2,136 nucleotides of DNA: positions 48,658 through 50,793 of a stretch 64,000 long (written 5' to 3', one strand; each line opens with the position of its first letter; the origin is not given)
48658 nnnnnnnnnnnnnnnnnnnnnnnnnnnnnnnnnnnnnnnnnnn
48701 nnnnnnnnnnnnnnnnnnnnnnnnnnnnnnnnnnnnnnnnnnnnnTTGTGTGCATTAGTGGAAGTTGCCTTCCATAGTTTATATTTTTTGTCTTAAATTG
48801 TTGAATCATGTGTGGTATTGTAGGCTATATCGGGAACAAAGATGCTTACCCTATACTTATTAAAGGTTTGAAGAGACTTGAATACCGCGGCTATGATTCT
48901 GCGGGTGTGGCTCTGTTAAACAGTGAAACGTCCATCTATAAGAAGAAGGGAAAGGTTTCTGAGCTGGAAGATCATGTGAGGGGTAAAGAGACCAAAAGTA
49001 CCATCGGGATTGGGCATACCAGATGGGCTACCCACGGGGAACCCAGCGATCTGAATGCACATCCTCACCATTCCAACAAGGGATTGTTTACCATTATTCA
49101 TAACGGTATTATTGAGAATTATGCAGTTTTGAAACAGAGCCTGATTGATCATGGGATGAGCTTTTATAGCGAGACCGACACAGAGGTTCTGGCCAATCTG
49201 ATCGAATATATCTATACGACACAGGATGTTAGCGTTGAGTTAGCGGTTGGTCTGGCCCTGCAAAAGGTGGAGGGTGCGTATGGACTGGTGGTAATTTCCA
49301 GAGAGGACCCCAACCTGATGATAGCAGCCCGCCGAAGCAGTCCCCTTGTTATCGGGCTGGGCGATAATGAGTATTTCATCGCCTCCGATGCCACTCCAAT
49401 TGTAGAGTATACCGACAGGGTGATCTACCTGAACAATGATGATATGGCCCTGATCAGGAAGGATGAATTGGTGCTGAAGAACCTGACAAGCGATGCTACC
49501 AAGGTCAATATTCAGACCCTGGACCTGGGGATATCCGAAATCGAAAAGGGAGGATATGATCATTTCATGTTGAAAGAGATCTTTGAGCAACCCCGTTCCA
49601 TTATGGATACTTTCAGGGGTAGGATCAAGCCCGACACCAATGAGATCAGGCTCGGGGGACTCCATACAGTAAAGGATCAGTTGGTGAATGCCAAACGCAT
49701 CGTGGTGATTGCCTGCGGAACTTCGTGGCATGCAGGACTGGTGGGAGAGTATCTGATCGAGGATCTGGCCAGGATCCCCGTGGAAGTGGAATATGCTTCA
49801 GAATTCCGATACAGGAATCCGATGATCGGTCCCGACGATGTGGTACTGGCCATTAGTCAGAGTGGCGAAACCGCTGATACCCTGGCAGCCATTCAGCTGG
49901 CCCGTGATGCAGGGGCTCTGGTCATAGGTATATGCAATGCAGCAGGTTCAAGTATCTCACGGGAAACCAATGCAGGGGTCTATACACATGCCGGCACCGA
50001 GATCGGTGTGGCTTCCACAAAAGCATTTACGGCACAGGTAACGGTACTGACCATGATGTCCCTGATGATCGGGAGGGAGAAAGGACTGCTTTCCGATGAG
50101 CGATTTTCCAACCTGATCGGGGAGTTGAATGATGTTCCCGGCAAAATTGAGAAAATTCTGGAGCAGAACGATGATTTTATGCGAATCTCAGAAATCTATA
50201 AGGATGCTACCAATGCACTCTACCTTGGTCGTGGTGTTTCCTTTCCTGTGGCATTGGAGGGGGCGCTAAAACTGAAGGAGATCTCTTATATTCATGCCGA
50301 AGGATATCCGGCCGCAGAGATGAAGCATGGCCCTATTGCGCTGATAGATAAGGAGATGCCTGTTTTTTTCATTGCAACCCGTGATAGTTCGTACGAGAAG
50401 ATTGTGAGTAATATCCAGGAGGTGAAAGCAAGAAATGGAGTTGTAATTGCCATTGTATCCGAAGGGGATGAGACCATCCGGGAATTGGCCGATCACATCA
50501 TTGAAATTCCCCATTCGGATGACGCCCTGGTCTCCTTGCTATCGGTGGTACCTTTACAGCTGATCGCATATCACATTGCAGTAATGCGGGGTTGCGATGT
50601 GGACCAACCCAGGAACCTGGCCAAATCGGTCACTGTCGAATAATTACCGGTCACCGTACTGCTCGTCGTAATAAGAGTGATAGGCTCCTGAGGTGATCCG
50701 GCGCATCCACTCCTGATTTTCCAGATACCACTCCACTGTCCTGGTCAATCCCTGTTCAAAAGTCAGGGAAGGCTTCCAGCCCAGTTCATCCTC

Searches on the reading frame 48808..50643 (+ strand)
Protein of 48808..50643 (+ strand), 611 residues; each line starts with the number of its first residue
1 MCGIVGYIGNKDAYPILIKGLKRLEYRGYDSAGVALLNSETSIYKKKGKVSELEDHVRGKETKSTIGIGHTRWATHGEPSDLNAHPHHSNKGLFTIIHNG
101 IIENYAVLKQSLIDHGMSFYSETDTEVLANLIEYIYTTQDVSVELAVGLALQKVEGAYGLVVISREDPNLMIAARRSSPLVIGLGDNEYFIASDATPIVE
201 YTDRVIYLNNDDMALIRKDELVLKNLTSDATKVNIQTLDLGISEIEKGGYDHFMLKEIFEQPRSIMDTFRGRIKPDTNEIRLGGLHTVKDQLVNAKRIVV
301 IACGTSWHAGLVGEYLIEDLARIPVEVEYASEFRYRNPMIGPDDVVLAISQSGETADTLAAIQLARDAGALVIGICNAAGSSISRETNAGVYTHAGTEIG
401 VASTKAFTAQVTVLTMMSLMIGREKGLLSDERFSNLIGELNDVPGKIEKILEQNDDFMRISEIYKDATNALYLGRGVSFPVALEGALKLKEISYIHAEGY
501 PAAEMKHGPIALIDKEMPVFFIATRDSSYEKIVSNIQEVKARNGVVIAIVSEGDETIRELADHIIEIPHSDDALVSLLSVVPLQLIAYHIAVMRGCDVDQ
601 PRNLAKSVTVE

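Call 68: search_protein_families(library=pfam, proteins=[window:48808-50643:+])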
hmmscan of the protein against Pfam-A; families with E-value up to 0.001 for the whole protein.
window:48808-50643:+ (611 aa): 4 families
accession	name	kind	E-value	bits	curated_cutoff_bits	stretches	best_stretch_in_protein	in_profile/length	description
PF01380.27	SIS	-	1.6e-68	229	25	2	292-417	2-128/131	SIS domain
PF13522.11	GATase_6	-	5.2e-19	69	27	1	63-193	9-129/130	Glutamine amidotransferase domain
PF13537.11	GATase_7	-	4.3e-11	43.3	25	1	81-197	10-120/123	Glutamine amidotransferase domain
PF13580.11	SIS_2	-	0.00011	22.7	27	1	329-375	91-136/138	SIS domain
